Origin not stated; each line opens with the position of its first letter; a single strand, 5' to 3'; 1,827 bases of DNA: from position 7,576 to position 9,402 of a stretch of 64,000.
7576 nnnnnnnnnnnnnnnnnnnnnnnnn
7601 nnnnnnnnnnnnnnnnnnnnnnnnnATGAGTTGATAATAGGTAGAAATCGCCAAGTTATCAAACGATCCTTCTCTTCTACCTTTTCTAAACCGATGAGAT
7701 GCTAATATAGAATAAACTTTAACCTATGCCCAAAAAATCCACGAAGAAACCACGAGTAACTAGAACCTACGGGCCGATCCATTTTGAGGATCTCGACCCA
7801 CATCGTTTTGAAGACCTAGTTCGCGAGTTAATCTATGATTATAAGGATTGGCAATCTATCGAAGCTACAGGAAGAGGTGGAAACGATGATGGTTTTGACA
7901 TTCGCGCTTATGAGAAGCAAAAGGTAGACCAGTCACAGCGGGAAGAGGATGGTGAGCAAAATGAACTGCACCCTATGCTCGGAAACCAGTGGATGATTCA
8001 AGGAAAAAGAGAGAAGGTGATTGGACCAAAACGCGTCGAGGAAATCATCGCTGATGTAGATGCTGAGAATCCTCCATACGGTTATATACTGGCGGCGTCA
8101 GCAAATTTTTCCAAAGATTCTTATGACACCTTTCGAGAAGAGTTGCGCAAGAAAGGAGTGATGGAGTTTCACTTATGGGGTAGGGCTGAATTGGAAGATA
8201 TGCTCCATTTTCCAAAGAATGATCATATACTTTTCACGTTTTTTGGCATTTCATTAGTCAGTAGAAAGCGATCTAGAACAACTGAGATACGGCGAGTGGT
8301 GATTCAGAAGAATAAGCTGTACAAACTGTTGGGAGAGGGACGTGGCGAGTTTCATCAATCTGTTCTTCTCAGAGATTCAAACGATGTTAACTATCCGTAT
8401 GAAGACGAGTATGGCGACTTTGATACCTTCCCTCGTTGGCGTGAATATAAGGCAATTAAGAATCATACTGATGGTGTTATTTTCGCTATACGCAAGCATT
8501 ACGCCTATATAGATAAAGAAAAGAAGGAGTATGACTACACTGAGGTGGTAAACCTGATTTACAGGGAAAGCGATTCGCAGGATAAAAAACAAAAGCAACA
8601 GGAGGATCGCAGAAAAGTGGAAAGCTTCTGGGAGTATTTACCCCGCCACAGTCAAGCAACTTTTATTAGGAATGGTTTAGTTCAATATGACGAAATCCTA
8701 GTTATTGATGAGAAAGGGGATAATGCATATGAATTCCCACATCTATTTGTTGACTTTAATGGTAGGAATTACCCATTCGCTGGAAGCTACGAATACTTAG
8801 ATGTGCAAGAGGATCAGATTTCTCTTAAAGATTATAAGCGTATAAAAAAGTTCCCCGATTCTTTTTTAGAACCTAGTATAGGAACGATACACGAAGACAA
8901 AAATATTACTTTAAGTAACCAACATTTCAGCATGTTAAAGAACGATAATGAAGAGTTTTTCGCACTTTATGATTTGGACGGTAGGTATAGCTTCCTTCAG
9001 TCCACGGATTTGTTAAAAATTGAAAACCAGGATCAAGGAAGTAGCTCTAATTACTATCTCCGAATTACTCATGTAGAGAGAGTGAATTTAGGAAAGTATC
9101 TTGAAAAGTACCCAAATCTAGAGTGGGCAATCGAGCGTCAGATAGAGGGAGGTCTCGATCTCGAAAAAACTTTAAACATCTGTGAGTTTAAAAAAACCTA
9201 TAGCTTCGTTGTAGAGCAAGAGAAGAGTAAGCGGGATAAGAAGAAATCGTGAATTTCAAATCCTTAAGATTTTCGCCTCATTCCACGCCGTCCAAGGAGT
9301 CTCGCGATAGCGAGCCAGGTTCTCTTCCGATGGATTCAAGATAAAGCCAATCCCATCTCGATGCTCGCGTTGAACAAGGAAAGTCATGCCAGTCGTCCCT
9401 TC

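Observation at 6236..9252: Candidate undescribed defence module: HEPN-like (RNxxxH) gene and 157-aa partner, divergent from an Mrr-domain 508-aa gene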

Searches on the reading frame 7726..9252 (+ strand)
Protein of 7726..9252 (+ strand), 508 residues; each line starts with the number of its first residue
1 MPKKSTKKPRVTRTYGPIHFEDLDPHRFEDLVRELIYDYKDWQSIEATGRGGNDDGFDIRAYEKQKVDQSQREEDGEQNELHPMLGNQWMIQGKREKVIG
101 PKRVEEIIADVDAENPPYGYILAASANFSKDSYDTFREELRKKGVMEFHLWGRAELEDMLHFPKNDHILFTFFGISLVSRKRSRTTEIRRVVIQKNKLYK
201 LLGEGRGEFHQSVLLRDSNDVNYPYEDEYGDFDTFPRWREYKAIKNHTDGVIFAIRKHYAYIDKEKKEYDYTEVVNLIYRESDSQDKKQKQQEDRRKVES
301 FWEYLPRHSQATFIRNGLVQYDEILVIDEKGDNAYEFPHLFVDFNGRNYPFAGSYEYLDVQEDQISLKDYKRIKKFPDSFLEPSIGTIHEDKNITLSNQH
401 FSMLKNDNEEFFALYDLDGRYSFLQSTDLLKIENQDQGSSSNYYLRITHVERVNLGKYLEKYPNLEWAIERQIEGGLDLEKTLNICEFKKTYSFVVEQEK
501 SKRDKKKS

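Call 3: search_protein_families(library=pfam, proteins=[window:7726-9252:+], max_evalue=0.1)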
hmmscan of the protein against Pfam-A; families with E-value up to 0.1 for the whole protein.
window:7726-9252:+ (508 aa): 1 family
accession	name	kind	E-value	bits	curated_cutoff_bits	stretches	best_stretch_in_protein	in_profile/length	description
PF04471.18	Mrr_cat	-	7.5e-07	29.7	21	1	22-159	3-114/115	Restriction endonuclease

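Call 4: search_protein_families(library=padloc, proteins=[window:7726-9252:+], max_evalue=0.1)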
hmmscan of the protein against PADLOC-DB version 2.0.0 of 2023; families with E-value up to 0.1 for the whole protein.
window:7726-9252:+ (508 aa): 0 families

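Call 5: search_protein_families(library=ncbifam, proteins=[window:7726-9252:+], max_evalue=0.1)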
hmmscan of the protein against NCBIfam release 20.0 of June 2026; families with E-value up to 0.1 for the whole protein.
window:7726-9252:+ (508 aa): 0 families

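Call 6: search_protein_families(library=phrogs, proteins=[window:7726-9252:+], max_evalue=0.1)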
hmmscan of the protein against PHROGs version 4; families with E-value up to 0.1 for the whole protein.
window:7726-9252:+ (508 aa): 0 families

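Call 8: search_solved_structures(query=window:7726-9252:+, max_evalue=10)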
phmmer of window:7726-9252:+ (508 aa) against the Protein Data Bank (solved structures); distinct sequences matched with E-value up to 10: 1.
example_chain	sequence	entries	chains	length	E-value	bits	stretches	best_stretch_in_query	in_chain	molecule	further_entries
1rds_A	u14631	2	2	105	1.8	10.4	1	328-361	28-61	RIBONUCLEASE MS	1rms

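Call 20: find_homologous_proteins(query=window:7726-9252:+, max_evalue=0.001)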
Query window:7726-9252:+ (508 aa): 1129 proteins with E <= 0.001 among 6057 candidates; the best 120 are listed.
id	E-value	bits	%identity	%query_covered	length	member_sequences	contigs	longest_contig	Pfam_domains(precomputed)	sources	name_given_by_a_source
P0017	0.0e+0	1160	100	100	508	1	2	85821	PF04471.19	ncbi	-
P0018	8.5e-233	792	70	98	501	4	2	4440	PF04471.19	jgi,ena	-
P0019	9.3e-232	788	69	98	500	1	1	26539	PF04471.19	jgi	jgi:hypothetical protein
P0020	1.7e-229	781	68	98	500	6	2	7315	PF04471.19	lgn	-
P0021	2.3e-229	780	69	98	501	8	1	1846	PF04471.19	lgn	-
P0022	2.1e-227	774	68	99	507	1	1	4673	PF04471.19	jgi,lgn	-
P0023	4.0e-227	773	68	98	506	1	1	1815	PF04471.19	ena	-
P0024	7.7e-226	769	66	98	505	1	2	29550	PF04471.19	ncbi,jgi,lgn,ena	-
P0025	2.7e-225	767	67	98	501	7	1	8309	PF04471.19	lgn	-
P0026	6.7e-223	759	67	98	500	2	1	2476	PF04471.19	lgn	-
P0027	2.1e-222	757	66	98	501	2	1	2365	PF04471.19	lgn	-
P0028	2.4e-222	757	66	98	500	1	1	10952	PF04471.19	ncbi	ncbi:MAG: restriction endonuclease [bacterium]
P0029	5.1e-222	756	66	98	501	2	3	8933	-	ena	-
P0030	8.4e-222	755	66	98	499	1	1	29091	PF04471.19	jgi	-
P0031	5.8e-221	753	67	98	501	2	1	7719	-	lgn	-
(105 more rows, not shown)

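Call 22: find_related_loci(query=window:7726-9252:+, collection=genome_contigs, flank=10000)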
Query window:7726-9252:+ (508 aa) in genome_contigs; peptide patterns used: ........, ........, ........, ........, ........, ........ (x = any residue, [..] = any of these).
66 stretches matched a pattern; 15 encode a relative of the query (tblastn E <= 1e-3); 15 distinct loci.
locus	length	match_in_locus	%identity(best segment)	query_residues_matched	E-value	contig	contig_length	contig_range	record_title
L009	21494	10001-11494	64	3-499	0e+0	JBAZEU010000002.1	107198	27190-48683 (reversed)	MAG: Candidatus Paceibacterota bacterium isolate SO_2017_LW3_133 NODE_334_length_107198_cov_3.457379_LW162_2017, whole g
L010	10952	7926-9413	66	8-504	0e+0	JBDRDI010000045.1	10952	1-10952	MAG: bacterium isolate MEGAHIT-group-1.240 k141_3972009, whole genome shotgun sequence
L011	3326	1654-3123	63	4-494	0e+0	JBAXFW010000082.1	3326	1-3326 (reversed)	MAG: bacterium isolate ELA281 MAG281_82, whole genome shotgun sequence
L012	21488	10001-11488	56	6-502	0e+0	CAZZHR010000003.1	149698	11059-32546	MAG TPA_asm: uncultured Candidatus Saccharibacteria bacterium isolate SRP329715_co2_192 genome assembly, contig: NODE_20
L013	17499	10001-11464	54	5-494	8e-175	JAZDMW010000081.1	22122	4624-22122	MAG: Candidatus Magasanikbacteria bacterium isolate MEGAHIT-group-0.681 k141_16940089, whole genome shotgun sequence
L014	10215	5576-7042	54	5-492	6e-165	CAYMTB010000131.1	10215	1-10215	MAG TPA_asm: uncultured Syntrophorhabdaceae bacterium isolate SRP142039_co1_93 genome assembly, contig: NODE_6001_length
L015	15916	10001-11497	50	5-500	2e-154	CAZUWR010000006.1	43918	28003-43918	MAG TPA_asm: uncultured Bdellovibrionales bacterium isolate SRP278252_co2_235 genome assembly, contig: NODE_1485_length_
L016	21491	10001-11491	49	8-500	2e-150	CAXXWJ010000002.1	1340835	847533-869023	MAG: Syntrophales bacterium isolate 245eff7d-e5b7-4493-ab22-9b904db7233a genome assembly, contig: contig_2, whole genome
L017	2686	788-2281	48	3-492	5e-150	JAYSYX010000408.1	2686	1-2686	MAG: Bacteroidota bacterium isolate GFS_13507 GFS_13507_407, whole genome shotgun sequence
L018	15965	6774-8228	50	8-490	6e-144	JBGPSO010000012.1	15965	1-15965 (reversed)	MAG: Atribacterota bacterium isolate OBJ1_062018_130_16 k141_2007863_length_15965_cov_21.5006, whole genome shotgun sequ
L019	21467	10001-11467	45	5-494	6e-136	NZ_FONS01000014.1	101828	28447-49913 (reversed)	Pedobacter antarcticus strain ATCC 51969, whole genome shotgun sequence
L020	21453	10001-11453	62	7-494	1e-115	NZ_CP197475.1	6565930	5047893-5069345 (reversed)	Pedobacter sp. AW31-3R chromosome, complete genome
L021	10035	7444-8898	46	7-492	2e-136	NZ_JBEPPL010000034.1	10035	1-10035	Pedobacter sp. UYP1 Ga0504885_34, whole genome shotgun sequence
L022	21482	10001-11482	46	7-493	2e-137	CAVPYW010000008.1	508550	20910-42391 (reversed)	MAG: uncultured Chitinophagaceae bacterium isolate MFD01916.bin.1.71 genome assembly, contig: contig_8238, whole genome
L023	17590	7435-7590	87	4-55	1e-23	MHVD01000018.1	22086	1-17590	MAG: Candidatus Zambryskibacteria bacterium RIFCSPHIGHO2_01_FULL_43_25 rifcsphigho2_01_scaffold_7257, whole genome shotg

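Call 32: search_protein_families(library=pfam, proteins=[L010:5507-7915:+, L014:2817-4415:+, L019:3485-6520:-, L012:8587-10020:-], max_evalue=0.01)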
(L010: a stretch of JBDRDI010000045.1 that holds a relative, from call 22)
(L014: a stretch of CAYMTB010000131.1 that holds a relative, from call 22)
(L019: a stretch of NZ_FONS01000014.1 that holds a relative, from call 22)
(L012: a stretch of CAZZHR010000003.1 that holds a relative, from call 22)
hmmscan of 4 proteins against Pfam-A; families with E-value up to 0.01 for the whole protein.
L010:5507-7915:+ (802 aa): 6 families
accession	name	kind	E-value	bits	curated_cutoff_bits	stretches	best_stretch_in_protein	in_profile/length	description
PF02384.22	N6_Mtase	-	3.1e-28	99.4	20.4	1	337-625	3-240/311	N-6 DNA Methylase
PF07669.17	Eco57I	-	1.7e-13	51.4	25.3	1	450-600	3-165/171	Eco57I restriction-modification methylase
PF13588.12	HSDR_N_2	-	1.1e-07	32.3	25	1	49-118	2-68/110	Type I restriction enzyme R protein N terminus (HSDR_N)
PF01170.24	UPF0020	-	6.6e-06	26.4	22.3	0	392-466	32-95/197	RMKL-like, methyltransferase domain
PF20473.4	MmeI_Mtase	-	0.0046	16.6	27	0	380-559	11-181/259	MmeI, DNA-methyltransferase domain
PF05175.20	MTS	-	0.0082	16.2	23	0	510-542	92-123/170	Methyltransferase small domain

L014:2817-4415:+ (532 aa): 6 families
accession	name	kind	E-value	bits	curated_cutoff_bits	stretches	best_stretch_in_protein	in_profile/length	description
PF02384.22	N6_Mtase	-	4.7e-60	203.9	20.4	1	171-499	3-308/311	N-6 DNA Methylase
PF12161.14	HsdM_N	-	1e-15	59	24.5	1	30-153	1-135/135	HsdM N-terminal domain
PF07669.17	Eco57I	-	3.1e-10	40.8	25.3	1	299-404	51-171/171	Eco57I restriction-modification methylase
PF01170.24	UPF0020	-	8.9e-08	32.5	22.3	1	206-340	22-145/197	RMKL-like, methyltransferase domain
PF13847.12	Methyltransf_31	-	0.0031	17.7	27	0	270-355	27-113/145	Methyltransferase domain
PF05175.20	MTS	-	0.0042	17.2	23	0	272-331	56-113/170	Methyltransferase small domain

L019:3485-6520:- (1011 aa): 7 families
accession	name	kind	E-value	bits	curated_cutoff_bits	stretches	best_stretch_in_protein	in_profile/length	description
PF07669.17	Eco57I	-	2.3e-42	145.4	25.3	1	491-645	2-164/171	Eco57I restriction-modification methylase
PF02384.22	N6_Mtase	-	1.2e-18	68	20.4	1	440-701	49-266/311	N-6 DNA Methylase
PF12950.13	TaqI_C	-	6.4e-17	62.3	26.5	1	774-891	2-118/118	TaqI-like C-terminal specificity domain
PF20473.4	MmeI_Mtase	-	1.2e-15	57.8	27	1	424-641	6-222/259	MmeI, DNA-methyltransferase domain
PF01170.24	UPF0020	-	7.4e-06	26.2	22.3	0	435-507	26-94/197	RMKL-like, methyltransferase domain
PF20464.3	MmeI_N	-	3.5e-05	24.6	27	1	44-164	15-146/181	MmeI, N-terminal domain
PF20465.4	MmeI_hel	-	0.00013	23.1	27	1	228-302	3-75/75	MmeI, helicase spacer domain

L012:8587-10020:- (477 aa): 4 families
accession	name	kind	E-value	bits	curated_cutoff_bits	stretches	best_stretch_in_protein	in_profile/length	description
PF00239.26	Resolvase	-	6.8e-21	75.3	23.3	1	61-205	3-143/145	Resolvase, N terminal domain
PF07508.19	Recombinase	-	1.5e-13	51.3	21.1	1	231-322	1-100/102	Recombinase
PF13408.12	Zn_ribbon_recom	-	3.2e-07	31.1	25.3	1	335-395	2-56/58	Recombinase zinc beta ribbon domain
PF09943.14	DUF2175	-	0.0065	17.1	25.1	0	340-376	4-40/98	Uncharacterized protein conserved in archaea (DUF2175)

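Call 33: search_protein_families(library=padloc, proteins=[L010:5507-7915:+, L014:2817-4415:+, L019:3485-6520:-, L012:8587-10020:-], max_evalue=0.01)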
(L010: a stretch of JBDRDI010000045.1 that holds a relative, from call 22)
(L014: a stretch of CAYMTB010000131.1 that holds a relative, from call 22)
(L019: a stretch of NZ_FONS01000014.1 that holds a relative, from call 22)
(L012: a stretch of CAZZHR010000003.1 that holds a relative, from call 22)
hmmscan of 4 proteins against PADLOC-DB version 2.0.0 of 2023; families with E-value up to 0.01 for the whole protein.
L010:5507-7915:+ (802 aa): 32 families (the best 25 are shown)
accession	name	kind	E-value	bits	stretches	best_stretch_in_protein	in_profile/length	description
PDLC03624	REase_MTase_IIG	-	1.8e-45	153.3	3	337-649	399-674/1271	Type IIG restriction enzyme-methyltransferase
PDLC03318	MTase_II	-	1.6e-40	137.1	1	215-625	208-629/723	Type II methyltransferase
PDLC03030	MTase_I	-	2.3e-35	120.2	1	44-625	46-586/670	Type I methyltransferase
PDLC03021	MTase_I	-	4.1e-33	112.9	1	255-624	63-381/491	Type I methyltransferase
PDLC03034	MTase_I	-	2.9e-30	103.2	2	230-623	218-586/672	Type I methyltransferase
PDLC03018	MTase_I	-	8.6e-30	101.8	3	549-697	530-638/749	Type I methyltransferase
PDLC04134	mad2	-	5e-29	99.5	1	48-624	4-449/492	mads_2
PDLC03218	MTase_II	-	6.2e-25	85.8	1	231-624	146-485/532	Type II methyltransferase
PDLC03615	REase_MTase_IIG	-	5.4e-24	82.1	1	332-625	399-656/953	Type IIG restriction enzyme-methyltransferase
PDLC03026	MTase_I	-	1.5e-19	68.5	2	511-716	249-456/487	Type I methyltransferase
PDLC03317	MTase_II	-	8.2e-19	65.4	1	283-617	228-527/831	Type II methyltransferase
PDLC03311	MTase_II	-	4.4e-18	63.2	1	507-621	93-209/464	Type II methyltransferase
PDLC03025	MTase_I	-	1.6e-17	61.4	1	300-624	106-375/569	Type I methyltransferase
PDLC03348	MTase_II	-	4.2e-14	50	1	331-598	195-432/727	Type II methyltransferase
PDLC03357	MTase_II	-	4.3e-13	46.5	1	514-618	221-332/620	Type II methyltransferase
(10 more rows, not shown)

L014:2817-4415:+ (532 aa): 48 families (the best 25 are shown)
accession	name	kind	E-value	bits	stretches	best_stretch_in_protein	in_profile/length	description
PDLC03021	MTase_I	-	1.5e-178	592.7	1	25-529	2-487/491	Type I methyltransferase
PDLC03026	MTase_I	-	9.5e-67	224.2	1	51-517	26-464/487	Type I methyltransferase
PDLC03025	MTase_I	-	9.5e-67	223.9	1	45-432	19-384/569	Type I methyltransferase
PDLC04134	mad2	-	7e-42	141.9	1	27-460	138-486/492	mads_2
PDLC03036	MTase_I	-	3.6e-41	139.3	1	152-432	176-444/635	Type I methyltransferase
PDLC03022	MTase_I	-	2.1e-31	107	2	268-496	238-476/857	Type I methyltransferase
PDLC03018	MTase_I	-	2.2e-29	100.4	3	151-234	264-349/749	Type I methyltransferase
PDLC03027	MTase_I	-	6.9e-28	95.6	2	271-500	207-443/810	Type I methyltransferase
PDLC03031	MTase_I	-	1.7e-27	94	1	157-495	149-485/834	Type I methyltransferase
PDLC03034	MTase_I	-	5.4e-26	89.1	2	309-419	466-583/672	Type I methyltransferase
PDLC03318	MTase_II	-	8.2e-26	88.5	2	171-320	324-472/723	Type II methyltransferase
PDLC03033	MTase_I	-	6.8e-20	69.5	1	283-505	263-503/541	Type I methyltransferase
PDLC03030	MTase_I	-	1.5e-18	64.6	2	163-332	310-469/670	Type I methyltransferase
PDLC03602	REase_MTase_IIG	-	4.6e-18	63.2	2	261-440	372-547/637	Type IIG restriction enzyme-methyltransferase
PDLC03240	MTase_II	-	4.8e-18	63.2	2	270-514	229-487/511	Type II methyltransferase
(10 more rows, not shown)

L019:3485-6520:- (1011 aa): 50 families (the best 25 are shown)
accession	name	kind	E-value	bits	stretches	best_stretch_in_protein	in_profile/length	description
PDLC03609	REase_MTase_IIG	-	4.2e-251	834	2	1-706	1-706/1066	Type IIG restriction enzyme-methyltransferase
PDLC03629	REase_MTase_IIG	-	2.6e-57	192.4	2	329-668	338-691/1182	Type IIG restriction enzyme-methyltransferase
PDLC03604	REase_MTase_IIG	-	6.8e-45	151.5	2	434-682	385-662/1011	Type IIG restriction enzyme-methyltransferase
PDLC03612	REase_MTase_IIG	-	1.3e-34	117.7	4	541-787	784-1039/1247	Type IIG restriction enzyme-methyltransferase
PDLC02643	DrmMI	-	1.8e-34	116.9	3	486-534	669-717/1347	DrmMI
PDLC03335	MTase_II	-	4.1e-30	103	2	438-659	103-293/607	Type II methyltransferase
PDLC03348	MTase_II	-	2.4e-28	97.1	1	440-894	249-659/727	Type II methyltransferase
PDLC02521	PglX|PglXI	-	3.8e-28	96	2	310-522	186-382/1174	PglX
PDLC03598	REase_MTase_IIG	-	9.6e-27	91.2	1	43-638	22-563/912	Type IIG restriction enzyme-methyltransferase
PDLC03596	REase_MTase_IIG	-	4.9e-25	85.7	2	550-785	701-934/1148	Type IIG restriction enzyme-methyltransferase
PDLC02527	PglX|PglXI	-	1.1e-24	84.3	2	374-520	238-398/1332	PglX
PDLC02525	PglX|PglXI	-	8.3e-23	78.8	2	313-521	169-357/607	PglX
PDLC03601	REase_MTase_IIG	-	3e-22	76.3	2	554-665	668-781/1110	Type IIG restriction enzyme-methyltransferase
PDLC02638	DrmMI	-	5.5e-22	75.8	3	487-534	669-716/935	DrmMI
PDLC03600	REase_MTase_IIG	-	6.7e-21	72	2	374-520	240-373/1205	Type IIG restriction enzyme-methyltransferase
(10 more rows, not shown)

L012:8587-10020:- (477 aa): 0 families

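Call 51: predict_structure(alignment_id=A2)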
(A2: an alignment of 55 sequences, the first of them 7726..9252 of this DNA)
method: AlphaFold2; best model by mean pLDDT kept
length: 508 residues; sequences in the alignment: 55
mean_pLDDT: 84.4   pTM: 0.63
mean pLDDT of the five models: 84.4, 83.0, 82.9, 78.9, 78.4
residues with pLDDT >= 90: 260; 70-90: 168; 50-70: 51; < 50: 29
segments of 3 or more residues with pLDDT < 50: 1-5, 7-15, 71-77, 179-183
pLDDT, mean of each block of 10 residues (from residue 1): 40 48 74 87 76 68 73 49 81 83 89 91 88 92 92 83 73 58 57 84 71 93 92 91 91 96 97 94 92 96 96 96 90 94 80 94 92 97 92 89 89 94 95 72 91 96 92 88 96 90 85
secondary structure, 60 per line:
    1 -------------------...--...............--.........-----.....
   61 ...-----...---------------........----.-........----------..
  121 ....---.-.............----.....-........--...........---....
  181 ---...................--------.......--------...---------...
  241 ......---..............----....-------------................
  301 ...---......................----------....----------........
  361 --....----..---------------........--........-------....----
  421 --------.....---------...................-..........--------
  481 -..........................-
elements in order: H25-39 E42-50 E56-63 E87-94 H101-108 E119-124 H130-142 E147-151 H153-160 H163-173 H177-180 H184-202 E211-217 E238-246 E250-263 E268-271 H285-303 E310-320 E324-328 E339-342 E353-360 E363-366 E388-395 H398-405 E413-416 E429-433 E443-454 H455-461 H463-472 E482-492 H493-507

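Call 54: fold_search(model_id=the predicted structure, library=pdb)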
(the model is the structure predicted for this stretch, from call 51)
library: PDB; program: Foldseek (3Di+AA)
matches with E <= 10: 602; with E <= 0.001: 0
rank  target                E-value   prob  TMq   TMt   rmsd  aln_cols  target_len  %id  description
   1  4f0p_C                1.4e-03  1.00  0.20  0.22   5.9       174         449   13  MspJI Restriction Endonuclease - P31 Form (released 2012-08-08)
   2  4f0p_A                2.4e-03  1.00  0.19  0.21   5.5       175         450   13  MspJI Restriction Endonuclease - P31 Form (released 2012-08-08)
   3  4f0p_B                3.2e-03  1.00  0.18  0.20  11.6       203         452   12  MspJI Restriction Endonuclease - P31 Form (released 2012-08-08)
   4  4f0q_D                5.4e-03  0.99  0.18  0.20  11.3       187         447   12  MspJI Restriction Endonuclease - P21 Form (released 2012-08-08)
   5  7e8r                  1.5e-02  1.00  0.19  0.26   5.2       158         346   14  EcoT38I restriction endonuclease (released 2022-03-02)
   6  3s9x                  1.7e-02  0.99  0.13  0.37   6.8       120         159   18  High resolution crystal structure of ASCH domain from Lactobacillus crispatus JV V101 (released 2011-07-27)
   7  8dgf_B                1.7e-02  0.89  0.14  0.05  14.3       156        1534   10  Avs4 bound to phage PhiV-1 portal (released 2022-08-03)
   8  5xog_E                1.9e-02  0.96  0.17  0.37  11.9       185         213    9  RNA Polymerase II elongation complex bound with Spt5 KOW5 and Elf1 (released 2017-08-16)
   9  8uhd_E                3.6e-02  0.96  0.19  0.42  10.4       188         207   10  Structure of paused transcription complex Pol II-DSIF-NELF - post-translocated (released 2024-03-20)
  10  9vx1_D                6.1e-02  0.85  0.12  0.12   6.4       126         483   15  The cryo-EM structure of gRNA-bound SPARDA complex (released 2026-01-14)
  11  4oc8_A                6.9e-02  0.97  0.19  0.24   4.7       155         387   12  DNA modification-dependent restriction endonuclease AspBHI (released 2014-03-19)
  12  5y6c_A                7.7e-02  0.98  0.15  0.45   3.9       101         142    9  Crystal structure of ZmASCH S128A mutant protein from Zymomonas mobilis (released 2018-07-18)
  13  9vx1_A                7.7e-02  0.84  0.12  0.12   6.4       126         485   15  The cryo-EM structure of gRNA-bound SPARDA complex (released 2026-01-14)
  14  8sw9_J                7.7e-02  0.35  0.11  0.11  15.7       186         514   12  Plasmodium falciparum M17 (A460S) mutant (released 2024-04-24)
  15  5gus_B                8.2e-02  0.96  0.14  0.42   4.3       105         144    8  Crystal structure of ASCH domain from Zymomonas mobilis (released 2017-08-30)
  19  5gus_A                1.3e-01  0.96  0.15  0.46   3.8       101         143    8  Crystal structure of ASCH domain from Zymomonas mobilis (released 2017-08-30)
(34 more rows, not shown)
